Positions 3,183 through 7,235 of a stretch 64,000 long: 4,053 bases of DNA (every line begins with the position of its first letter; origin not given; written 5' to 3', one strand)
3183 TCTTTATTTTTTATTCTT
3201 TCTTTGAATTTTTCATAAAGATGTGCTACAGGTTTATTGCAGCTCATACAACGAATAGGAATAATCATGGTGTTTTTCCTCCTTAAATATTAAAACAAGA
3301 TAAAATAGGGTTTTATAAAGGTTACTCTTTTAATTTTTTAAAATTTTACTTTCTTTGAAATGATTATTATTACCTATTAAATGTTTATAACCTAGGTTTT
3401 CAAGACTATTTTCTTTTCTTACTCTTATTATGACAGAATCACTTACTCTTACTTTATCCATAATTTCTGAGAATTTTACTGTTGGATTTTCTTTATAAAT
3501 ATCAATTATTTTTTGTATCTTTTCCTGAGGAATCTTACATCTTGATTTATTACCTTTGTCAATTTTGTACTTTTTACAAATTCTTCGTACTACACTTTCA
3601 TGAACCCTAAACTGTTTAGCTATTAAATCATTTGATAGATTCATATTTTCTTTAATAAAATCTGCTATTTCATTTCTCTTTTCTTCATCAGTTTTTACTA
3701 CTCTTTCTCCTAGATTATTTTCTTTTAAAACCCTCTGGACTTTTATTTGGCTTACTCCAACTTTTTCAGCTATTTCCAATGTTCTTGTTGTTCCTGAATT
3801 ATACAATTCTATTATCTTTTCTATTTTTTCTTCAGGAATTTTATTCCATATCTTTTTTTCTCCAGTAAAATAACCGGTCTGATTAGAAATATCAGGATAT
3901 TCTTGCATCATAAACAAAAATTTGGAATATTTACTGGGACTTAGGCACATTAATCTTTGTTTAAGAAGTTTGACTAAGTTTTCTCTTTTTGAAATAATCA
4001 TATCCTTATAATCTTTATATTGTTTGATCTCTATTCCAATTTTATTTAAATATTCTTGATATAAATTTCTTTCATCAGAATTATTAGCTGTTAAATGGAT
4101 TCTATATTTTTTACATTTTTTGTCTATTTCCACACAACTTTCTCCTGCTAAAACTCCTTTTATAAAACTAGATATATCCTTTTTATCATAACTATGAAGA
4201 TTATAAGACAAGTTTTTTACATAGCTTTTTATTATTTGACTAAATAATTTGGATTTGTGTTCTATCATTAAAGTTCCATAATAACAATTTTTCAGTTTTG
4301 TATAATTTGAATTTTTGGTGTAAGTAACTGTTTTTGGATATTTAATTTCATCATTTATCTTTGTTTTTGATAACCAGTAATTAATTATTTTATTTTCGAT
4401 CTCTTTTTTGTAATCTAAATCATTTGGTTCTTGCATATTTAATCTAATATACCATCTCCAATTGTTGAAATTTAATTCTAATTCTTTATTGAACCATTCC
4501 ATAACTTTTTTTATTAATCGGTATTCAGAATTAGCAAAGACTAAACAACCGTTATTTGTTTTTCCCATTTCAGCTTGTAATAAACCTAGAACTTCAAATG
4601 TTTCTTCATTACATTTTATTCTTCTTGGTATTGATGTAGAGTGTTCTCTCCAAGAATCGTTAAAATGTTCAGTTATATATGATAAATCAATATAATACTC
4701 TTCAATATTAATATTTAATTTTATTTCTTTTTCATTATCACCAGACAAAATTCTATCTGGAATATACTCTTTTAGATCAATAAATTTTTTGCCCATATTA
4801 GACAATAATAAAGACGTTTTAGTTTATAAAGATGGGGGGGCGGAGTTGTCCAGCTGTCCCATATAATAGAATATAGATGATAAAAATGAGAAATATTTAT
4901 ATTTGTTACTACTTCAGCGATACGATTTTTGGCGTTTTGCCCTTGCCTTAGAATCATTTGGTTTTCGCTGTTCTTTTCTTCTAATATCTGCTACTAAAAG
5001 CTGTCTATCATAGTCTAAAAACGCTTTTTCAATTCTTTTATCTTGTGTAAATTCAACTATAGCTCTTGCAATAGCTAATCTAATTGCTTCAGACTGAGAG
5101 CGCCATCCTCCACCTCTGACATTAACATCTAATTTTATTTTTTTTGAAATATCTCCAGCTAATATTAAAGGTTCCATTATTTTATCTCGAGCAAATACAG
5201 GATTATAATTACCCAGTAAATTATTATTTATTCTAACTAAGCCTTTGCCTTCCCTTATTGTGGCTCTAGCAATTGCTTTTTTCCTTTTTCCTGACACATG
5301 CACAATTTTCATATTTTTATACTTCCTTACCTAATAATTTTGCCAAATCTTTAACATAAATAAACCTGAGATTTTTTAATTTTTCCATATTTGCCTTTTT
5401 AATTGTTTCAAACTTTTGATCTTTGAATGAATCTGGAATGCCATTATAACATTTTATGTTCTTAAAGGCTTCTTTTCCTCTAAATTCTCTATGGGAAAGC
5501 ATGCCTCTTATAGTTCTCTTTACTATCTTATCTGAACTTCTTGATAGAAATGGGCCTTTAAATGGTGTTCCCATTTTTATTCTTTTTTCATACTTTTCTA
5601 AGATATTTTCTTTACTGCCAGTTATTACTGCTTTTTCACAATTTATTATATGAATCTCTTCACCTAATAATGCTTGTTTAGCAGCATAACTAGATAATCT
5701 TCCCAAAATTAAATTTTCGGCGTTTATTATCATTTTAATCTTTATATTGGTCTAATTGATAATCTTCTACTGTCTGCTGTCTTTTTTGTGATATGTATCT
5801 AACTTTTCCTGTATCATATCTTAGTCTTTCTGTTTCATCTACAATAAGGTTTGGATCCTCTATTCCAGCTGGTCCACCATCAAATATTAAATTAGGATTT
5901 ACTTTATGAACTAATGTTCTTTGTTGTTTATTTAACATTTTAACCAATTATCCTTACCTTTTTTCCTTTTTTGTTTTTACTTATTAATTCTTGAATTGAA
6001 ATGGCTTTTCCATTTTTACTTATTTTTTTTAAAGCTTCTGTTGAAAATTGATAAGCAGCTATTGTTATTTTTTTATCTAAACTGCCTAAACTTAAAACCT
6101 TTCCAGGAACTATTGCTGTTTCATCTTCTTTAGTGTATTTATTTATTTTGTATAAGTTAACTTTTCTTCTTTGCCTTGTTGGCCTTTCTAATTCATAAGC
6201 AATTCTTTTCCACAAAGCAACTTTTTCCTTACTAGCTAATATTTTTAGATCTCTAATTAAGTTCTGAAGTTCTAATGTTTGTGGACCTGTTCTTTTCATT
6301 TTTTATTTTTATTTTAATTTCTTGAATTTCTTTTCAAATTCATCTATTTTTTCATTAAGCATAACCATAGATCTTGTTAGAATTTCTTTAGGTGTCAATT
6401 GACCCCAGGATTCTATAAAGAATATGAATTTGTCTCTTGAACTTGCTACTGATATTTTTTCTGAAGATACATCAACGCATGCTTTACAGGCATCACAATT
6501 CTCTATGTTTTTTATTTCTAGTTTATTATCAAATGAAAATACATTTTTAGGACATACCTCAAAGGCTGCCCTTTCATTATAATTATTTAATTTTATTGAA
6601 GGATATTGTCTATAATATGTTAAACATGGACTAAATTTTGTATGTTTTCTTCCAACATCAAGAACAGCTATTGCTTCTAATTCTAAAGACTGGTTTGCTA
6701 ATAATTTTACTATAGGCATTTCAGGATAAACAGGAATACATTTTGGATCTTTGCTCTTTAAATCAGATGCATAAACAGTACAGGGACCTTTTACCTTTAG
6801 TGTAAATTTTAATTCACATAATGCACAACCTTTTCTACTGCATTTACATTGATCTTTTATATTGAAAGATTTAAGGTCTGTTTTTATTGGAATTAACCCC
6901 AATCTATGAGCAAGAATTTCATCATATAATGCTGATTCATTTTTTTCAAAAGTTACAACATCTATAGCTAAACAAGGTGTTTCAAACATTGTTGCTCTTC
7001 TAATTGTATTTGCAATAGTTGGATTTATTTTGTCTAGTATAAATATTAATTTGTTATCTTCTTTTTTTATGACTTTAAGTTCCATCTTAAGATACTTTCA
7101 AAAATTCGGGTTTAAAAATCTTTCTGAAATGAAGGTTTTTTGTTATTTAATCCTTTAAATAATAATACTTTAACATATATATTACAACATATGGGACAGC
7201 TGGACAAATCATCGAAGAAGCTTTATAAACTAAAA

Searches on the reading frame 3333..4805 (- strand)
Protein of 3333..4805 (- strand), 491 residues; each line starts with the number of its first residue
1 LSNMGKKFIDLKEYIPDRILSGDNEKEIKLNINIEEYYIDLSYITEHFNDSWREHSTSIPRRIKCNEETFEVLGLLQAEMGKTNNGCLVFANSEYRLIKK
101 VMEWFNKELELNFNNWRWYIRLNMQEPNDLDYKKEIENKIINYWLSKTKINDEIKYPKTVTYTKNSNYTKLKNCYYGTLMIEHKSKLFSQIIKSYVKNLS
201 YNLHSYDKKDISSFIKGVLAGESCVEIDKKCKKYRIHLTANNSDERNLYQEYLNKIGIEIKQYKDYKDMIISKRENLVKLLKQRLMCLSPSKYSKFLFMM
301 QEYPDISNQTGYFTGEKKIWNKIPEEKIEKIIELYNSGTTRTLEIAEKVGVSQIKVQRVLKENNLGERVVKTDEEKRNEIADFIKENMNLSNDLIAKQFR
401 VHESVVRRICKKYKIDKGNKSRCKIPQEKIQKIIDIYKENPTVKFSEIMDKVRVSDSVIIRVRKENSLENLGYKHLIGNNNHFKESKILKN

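Call 6: search_protein_families(library=pfam, proteins=[window:3333-4805:-], max_evalue=1)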
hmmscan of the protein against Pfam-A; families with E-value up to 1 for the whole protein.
window:3333-4805:- (491 aa): 16 families
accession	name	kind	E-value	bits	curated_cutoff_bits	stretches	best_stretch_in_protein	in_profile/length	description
PF13412.12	HTH_24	-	0.00019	21.3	21.9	0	429-459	4-34/48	Winged helix-turn-helix DNA-binding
PF13518.12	HTH_28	-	0.00027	21.4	25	0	391-414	14-37/52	Helix-turn-helix domain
PF14528.11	LAGLIDADG_3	-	0.00052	20.6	22.5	1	213-282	5-79/82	LAGLIDADG-like domain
PF13384.12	HTH_23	-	0.0019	18.4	24.6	0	342-362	20-40/50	Homeodomain-like domain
PF01418.23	HTH_6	-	0.0029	18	28.3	1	379-412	20-57/77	Helix-turn-helix domain, rpiR family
PF13565.12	HTH_32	-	0.0035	18.3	33.7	0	421-461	25-71/73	Homeodomain-like domain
PF08279.18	HTH_11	-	0.0049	17.2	25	0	431-461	3-34/55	HTH domain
PF24964.1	DUF7769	-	0.0068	16.5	27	1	395-414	30-49/55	Domain of unknown function (DUF7769)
PF02796.21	HTH_7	-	0.011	16.3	23.8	1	322-361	5-43/45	Helix-turn-helix domain of resolvase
PF13404.12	HTH_AsnC-type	-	0.072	13.4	27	0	338-358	16-36/42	AsnC-type helix-turn-helix domain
PF01978.25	TrmB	-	0.081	13.2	25.6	1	334-361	17-44/68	Sugar-specific transcriptional regulator TrmB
PF02042.20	RWP-RK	-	0.095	13.1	29.3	1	387-416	10-39/49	RWP-RK domain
PF04703.18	FaeA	-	0.13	13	20.7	1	329-357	3-33/62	FaeA-like protein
PF04433.23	SWIRM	-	0.23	12.1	28.6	1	243-276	9-42/84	SWIRM domain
PF04218.19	CENP-B_N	-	0.58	10.3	21.2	1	383-412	18-45/53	CENP-B N-terminal DNA-binding domain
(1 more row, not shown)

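Call 13: search_protein_families(library=ncbifam, proteins=[window:3333-4805:-], max_evalue=1)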
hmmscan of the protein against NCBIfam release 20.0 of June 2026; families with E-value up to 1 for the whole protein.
window:3333-4805:- (491 aa): 10 families
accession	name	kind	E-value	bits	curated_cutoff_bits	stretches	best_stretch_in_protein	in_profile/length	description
NF040595.1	HTH_Cbp1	equivalog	1.9e-09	37.6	140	1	325-442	2-112/135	CRISPR DNA repeat-binding protein Cbp1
NF033545.0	transpos_IS630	equivalog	0.00041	19.9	100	1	330-365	4-38/299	IS630 family transposase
NF040947.1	trans_reg_LysM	equivalog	0.015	15.1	180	0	428-463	3-37/136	HTH-type transcriptional regulator LysM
NF005514.0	PRK07122.1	subfamily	0.031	13.4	372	1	339-362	232-254/264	RNA polymerase sigma factor SigF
NF008273.0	PRK11050.1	equivalog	0.035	13.8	153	1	322-361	36-76/156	manganese-binding transcriptional regulator MntR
NF040890.1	trans_reg_YgbI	equivalog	0.075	12.5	400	1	425-461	2-38/253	DNA-binding transcriptional repressor YgbI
NF007297.0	PRK09775.1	equivalog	0.077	11.7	401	1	328-378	4-52/446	type II toxin-antitoxin system HipA family toxin YjjJ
TIGR02607.1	antidote_HigA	equivalog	0.085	12.7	47.7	0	386-412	17-43/81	HigA family addiction module antitoxin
NF041397.1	TranRegGlpR_Halo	equivalog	0.095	12.3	300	0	374-408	4-38/253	HTH-type transcriptional regulator GlpR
NF003715.0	PRK05326.1-2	equivalog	0.54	8.5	309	0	312-401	455-543/595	potassium/proton antiporter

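Call 14: search_protein_families(library=phrogs, proteins=[window:3333-4805:-], max_evalue=1)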
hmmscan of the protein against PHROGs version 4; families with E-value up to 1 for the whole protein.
window:3333-4805:- (491 aa): 27 families (the best 25 are shown)
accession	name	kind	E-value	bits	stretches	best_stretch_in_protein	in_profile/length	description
phrog_14131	-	DNA, RNA and nucleotide metabolism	1.1e-07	32.2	1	226-474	35-284/351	DNA binding protein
phrog_32138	-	DNA, RNA and nucleotide metabolism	1.7e-05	25.6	2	428-465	7-41/54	DNA binding protein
phrog_7061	-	DNA, RNA and nucleotide metabolism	5.5e-05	24.6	1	342-362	47-67/70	HTH DNA binding protein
phrog_8446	-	DNA, RNA and nucleotide metabolism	7e-05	23.6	1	331-419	20-102/211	HNH endonuclease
phrog_22071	-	unknown function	0.00025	21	1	342-415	125-194/439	-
phrog_867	-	DNA, RNA and nucleotide metabolism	0.0012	19.7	1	333-389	22-76/220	DNA binding domain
phrog_3855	-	DNA, RNA and nucleotide metabolism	0.0013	20.1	1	311-360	51-100/115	HTH DNA binding protein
phrog_2538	-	head and packaging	0.0017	19.4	1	324-372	3-51/129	terminase small subunit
phrog_125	-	DNA, RNA and nucleotide metabolism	0.0023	18.5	2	323-377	164-217/254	DNA invertase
phrog_836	-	transcription regulation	0.0024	19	0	386-416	93-123/133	late transcriptional activator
phrog_4645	-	DNA, RNA and nucleotide metabolism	0.0031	17.7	2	394-475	10-89/308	endonuclease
phrog_17309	-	unknown function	0.0038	18.2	0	321-337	24-40/49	-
phrog_9129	-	unknown function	0.004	18.2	1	326-365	136-174/184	-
phrog_664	-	DNA, RNA and nucleotide metabolism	0.0044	17.9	1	321-416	35-127/210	DNA binding protein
phrog_7545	-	DNA, RNA and nucleotide metabolism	0.0081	17.4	1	328-378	7-57/160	HNH endonuclease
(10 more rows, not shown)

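Call 64: search_protein_families(library=padloc, proteins=[window:3333-4805:-], max_evalue=0.1)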
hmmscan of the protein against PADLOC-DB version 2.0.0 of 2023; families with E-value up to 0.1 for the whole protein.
window:3333-4805:- (491 aa): 2 families
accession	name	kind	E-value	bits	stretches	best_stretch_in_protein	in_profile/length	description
PDLC04133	mad1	-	1.8e-05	22.9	0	338-365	4-31/60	mads_1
PDLC01860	CARF3--CARF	-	0.005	15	0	425-470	141-183/210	-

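Call 68: search_solved_structures(query=window:3333-4805:-, max_evalue=10)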
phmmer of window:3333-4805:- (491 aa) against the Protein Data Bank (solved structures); distinct sequences matched with E-value up to 10: 1.
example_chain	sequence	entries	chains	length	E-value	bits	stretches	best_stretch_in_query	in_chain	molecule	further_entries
8jzt_A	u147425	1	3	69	1.4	10.9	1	322-362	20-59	RNA polymerase sigma factor SigF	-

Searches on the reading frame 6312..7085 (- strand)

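Call 6: search_protein_families(library=pfam, proteins=[window:6312-7085:-], max_evalue=1)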
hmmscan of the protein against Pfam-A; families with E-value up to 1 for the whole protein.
window:6312-7085:- (258 aa): 2 families
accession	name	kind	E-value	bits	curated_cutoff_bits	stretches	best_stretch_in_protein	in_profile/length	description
PF01000.31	RNA_pol_A_bac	-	8.6e-19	68.4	33.9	1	58-150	6-101/119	RNA polymerase Rpb3/RpoA insert domain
PF01193.29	RNA_pol_L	-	3.6e-10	39.9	24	1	15-246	2-73/74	RNA polymerase Rpb3/Rpb11 dimerisation domain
